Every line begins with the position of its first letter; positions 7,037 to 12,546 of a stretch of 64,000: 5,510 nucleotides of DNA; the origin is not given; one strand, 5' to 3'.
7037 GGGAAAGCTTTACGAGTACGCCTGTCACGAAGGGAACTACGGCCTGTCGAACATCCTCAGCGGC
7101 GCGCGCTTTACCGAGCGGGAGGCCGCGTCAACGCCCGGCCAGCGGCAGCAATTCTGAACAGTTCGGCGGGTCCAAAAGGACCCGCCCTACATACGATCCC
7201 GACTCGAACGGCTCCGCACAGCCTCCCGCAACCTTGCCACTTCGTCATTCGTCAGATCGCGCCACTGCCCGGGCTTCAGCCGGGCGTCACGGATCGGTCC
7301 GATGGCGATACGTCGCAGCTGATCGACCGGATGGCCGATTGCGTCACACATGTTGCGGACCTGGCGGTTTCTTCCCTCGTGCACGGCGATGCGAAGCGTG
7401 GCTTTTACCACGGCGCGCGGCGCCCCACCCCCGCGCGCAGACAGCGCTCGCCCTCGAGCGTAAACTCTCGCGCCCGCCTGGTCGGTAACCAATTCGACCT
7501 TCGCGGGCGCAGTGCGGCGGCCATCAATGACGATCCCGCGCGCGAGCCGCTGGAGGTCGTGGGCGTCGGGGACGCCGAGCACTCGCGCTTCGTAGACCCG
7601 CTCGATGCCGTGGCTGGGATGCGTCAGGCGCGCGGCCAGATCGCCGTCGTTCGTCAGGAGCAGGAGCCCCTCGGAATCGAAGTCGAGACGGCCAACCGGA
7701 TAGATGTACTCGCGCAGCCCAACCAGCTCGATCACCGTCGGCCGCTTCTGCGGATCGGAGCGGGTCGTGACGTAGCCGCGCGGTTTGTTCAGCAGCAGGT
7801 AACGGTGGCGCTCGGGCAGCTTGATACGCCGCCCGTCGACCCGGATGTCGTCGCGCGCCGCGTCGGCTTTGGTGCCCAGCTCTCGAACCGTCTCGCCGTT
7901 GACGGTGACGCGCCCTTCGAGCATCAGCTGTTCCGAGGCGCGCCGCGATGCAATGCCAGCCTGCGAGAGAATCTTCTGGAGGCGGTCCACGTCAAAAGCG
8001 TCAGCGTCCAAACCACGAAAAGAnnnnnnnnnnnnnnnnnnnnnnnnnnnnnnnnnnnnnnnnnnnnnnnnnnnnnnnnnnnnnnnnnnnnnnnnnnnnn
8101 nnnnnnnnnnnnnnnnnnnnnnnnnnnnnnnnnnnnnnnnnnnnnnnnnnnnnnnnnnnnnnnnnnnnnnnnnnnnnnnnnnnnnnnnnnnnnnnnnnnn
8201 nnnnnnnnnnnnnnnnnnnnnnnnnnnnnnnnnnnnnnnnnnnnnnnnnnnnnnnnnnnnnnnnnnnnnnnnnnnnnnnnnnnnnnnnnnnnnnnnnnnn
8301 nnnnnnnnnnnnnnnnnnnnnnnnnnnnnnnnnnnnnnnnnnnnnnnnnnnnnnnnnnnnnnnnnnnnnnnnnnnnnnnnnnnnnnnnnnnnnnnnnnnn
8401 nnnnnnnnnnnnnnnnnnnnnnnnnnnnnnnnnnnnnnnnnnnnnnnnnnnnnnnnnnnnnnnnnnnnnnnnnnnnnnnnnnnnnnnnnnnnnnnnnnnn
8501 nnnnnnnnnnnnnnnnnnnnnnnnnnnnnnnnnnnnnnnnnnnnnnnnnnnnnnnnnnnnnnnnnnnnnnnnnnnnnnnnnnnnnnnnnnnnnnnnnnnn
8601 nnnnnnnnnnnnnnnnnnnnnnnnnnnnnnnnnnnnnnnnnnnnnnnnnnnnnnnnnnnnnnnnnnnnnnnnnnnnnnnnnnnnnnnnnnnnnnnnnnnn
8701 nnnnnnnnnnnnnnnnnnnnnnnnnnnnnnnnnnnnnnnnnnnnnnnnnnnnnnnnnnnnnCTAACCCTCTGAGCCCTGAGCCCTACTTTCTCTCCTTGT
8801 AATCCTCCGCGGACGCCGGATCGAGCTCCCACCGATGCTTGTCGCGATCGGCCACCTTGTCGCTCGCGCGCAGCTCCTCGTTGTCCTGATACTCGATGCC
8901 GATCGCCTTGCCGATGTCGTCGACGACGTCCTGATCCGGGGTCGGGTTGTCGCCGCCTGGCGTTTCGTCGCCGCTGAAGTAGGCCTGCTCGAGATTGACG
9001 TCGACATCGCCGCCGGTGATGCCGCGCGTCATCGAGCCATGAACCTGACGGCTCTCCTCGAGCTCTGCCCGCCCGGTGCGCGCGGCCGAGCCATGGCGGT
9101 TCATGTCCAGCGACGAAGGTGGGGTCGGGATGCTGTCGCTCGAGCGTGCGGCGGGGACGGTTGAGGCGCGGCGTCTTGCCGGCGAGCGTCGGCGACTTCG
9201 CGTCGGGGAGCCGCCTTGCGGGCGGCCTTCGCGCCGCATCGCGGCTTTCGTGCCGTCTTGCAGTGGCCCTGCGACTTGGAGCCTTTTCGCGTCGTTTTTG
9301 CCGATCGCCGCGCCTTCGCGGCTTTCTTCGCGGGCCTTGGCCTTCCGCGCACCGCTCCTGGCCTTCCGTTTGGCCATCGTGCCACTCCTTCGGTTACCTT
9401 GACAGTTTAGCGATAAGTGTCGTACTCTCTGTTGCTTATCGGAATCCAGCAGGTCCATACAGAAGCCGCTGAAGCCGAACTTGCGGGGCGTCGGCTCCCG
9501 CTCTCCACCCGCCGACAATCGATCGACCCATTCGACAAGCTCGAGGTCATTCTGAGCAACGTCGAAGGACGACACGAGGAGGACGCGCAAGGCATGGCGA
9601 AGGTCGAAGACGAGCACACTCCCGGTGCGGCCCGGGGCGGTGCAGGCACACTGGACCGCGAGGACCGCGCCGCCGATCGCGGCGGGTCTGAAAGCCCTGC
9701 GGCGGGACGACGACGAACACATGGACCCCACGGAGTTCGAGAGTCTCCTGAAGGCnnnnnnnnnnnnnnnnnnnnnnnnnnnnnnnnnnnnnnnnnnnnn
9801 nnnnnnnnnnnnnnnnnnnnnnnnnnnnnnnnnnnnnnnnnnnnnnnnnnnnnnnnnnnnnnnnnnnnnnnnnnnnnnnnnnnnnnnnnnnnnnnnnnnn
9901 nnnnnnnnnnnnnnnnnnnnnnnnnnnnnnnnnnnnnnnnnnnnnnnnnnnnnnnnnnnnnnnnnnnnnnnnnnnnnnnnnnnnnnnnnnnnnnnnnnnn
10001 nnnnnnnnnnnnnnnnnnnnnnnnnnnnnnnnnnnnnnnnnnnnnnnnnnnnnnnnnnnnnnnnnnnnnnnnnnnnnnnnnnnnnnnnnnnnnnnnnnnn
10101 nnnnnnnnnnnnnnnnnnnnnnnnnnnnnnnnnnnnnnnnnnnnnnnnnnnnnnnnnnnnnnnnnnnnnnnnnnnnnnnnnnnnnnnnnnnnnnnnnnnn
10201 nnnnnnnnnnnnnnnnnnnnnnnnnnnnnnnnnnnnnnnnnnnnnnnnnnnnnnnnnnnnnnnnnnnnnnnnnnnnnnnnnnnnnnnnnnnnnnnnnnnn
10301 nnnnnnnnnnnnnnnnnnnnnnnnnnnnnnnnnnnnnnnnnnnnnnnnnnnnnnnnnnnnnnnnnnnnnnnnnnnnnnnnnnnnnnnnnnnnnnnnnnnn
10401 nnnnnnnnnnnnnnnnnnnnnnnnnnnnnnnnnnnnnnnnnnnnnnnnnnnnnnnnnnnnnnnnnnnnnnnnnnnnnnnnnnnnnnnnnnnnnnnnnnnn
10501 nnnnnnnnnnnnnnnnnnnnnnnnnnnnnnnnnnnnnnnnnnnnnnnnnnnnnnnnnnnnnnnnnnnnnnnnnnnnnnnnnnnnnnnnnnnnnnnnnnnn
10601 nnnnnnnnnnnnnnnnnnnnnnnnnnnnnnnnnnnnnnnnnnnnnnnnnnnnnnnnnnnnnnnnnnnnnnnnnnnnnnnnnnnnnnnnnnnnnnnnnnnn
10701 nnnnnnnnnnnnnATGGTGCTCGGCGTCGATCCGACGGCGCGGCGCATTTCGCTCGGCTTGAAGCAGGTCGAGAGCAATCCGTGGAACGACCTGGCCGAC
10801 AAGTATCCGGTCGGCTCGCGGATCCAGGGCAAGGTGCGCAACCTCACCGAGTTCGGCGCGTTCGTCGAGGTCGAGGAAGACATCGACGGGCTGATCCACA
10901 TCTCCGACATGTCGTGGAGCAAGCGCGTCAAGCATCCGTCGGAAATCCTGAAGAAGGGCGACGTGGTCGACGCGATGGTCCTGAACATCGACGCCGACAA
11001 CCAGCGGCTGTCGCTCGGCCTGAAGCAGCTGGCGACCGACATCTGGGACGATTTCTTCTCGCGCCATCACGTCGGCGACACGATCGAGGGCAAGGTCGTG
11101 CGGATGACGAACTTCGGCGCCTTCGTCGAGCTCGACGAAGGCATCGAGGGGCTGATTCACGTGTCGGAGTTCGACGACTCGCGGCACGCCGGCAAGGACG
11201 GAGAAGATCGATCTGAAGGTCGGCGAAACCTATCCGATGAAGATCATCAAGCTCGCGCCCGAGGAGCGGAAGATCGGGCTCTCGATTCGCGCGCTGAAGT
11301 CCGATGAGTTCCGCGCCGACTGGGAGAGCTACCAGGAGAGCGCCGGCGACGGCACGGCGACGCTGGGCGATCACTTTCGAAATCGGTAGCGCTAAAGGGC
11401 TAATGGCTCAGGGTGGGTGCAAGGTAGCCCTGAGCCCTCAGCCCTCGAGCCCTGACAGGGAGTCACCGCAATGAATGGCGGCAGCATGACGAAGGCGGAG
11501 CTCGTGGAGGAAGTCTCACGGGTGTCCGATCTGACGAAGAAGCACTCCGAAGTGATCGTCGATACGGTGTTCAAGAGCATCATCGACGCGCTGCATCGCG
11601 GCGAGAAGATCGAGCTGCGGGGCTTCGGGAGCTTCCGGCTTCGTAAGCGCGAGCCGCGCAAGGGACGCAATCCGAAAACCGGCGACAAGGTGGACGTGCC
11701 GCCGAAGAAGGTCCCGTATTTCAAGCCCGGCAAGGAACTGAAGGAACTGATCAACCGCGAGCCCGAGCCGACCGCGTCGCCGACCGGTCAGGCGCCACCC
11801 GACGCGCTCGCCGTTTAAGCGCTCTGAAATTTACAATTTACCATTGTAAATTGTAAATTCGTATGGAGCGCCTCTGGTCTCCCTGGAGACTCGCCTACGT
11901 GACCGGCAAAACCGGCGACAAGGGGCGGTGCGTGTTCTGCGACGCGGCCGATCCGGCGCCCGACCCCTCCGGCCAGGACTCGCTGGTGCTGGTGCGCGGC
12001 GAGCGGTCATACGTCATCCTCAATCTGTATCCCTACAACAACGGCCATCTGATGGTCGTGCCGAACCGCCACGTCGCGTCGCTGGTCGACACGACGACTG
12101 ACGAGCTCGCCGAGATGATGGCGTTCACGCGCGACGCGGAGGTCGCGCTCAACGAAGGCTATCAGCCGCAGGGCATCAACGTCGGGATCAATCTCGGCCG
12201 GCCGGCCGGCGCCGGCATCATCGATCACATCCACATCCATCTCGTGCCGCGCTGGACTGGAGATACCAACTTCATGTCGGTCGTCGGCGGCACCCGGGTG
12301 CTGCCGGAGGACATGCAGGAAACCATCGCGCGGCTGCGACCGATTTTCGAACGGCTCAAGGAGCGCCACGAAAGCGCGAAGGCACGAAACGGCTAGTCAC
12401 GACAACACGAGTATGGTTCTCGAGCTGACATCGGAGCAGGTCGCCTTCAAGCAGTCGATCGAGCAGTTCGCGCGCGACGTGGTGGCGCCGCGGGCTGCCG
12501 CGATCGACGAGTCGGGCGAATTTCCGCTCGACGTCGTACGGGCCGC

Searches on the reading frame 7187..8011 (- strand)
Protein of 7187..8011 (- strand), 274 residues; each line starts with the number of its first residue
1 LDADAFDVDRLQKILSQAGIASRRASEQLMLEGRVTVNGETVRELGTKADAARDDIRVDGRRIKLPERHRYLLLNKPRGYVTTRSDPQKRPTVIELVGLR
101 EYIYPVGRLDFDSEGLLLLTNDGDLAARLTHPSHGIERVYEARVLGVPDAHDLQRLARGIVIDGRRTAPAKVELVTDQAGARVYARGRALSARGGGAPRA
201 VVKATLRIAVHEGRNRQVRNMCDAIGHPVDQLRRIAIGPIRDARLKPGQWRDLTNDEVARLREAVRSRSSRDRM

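Call 8: search_protein_families(library=pfam, proteins=[window:7187-8011:-])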
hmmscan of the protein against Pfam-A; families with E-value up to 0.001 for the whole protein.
window:7187-8011:- (274 aa): 2 families
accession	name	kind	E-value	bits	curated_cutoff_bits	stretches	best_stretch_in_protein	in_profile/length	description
PF00849.27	PseudoU_synth_2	-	3.8e-19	69.8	26.8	1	71-223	2-151/152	RNA pseudouridylate synthase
PF01479.30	S4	-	9e-12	45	22.8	1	10-49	2-42/48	S4 domain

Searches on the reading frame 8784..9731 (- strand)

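Call 8: search_protein_families(library=pfam, proteins=[window:8784-9731:-])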
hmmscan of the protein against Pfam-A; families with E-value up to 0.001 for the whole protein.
window:8784-9731:- (315 aa): 1 family
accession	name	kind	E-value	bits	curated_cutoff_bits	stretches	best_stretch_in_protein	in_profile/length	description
PF19861.4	DUF6335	-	4e-32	111.7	25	1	215-315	24-124/124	Family of unknown function (DUF6335)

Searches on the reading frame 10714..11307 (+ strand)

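Call 22: search_protein_families(library=pfam, proteins=[window:10714-11307:+], max_evalue=0.01)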
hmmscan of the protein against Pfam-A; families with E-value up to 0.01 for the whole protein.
window:10714-11307:+ (197 aa): 5 families
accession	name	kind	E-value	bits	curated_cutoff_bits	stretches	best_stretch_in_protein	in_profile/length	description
PF00575.29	S1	-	2.6e-33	114.7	22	2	31-104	2-74/74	S1 RNA binding domain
PF23459.1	S1_RRP5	-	3.6e-12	47.1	27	1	34-101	4-70/72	RRP5 S1 domain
PF21710.3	Spt6_S1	-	6.4e-05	23.6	27.5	1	40-104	23-87/91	Spt6, S1/OB domain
PF13509.12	S1_2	-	0.0002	21.8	21.8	0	120-160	1-41/61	S1 domain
PF17092.11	PCB_OB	-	0.0025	19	27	0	21-88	18-96/111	Penicillin-binding protein OB-like domain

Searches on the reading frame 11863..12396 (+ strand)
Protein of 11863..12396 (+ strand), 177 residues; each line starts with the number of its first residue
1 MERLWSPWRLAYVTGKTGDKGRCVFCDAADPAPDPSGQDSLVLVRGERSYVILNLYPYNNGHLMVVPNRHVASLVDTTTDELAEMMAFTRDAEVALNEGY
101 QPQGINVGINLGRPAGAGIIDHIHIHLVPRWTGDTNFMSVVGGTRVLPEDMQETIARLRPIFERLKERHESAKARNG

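Call 8: search_protein_families(library=pfam, proteins=[window:11863-12396:+])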
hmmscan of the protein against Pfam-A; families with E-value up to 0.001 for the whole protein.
window:11863-12396:+ (177 aa): 3 families
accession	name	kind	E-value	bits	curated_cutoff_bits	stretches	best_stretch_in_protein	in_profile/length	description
PF01230.28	HIT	-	1.3e-14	55.1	21.5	1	38-130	4-95/98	HIT domain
PF11969.13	DcpS_C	-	2.5e-06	28.4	24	1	23-128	2-100/114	Scavenger mRNA decapping enzyme C-term binding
PF04677.20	CwfJ_C_1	-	4e-05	23.9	21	1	21-90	12-76/122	Protein similar to CwfJ C-terminus 1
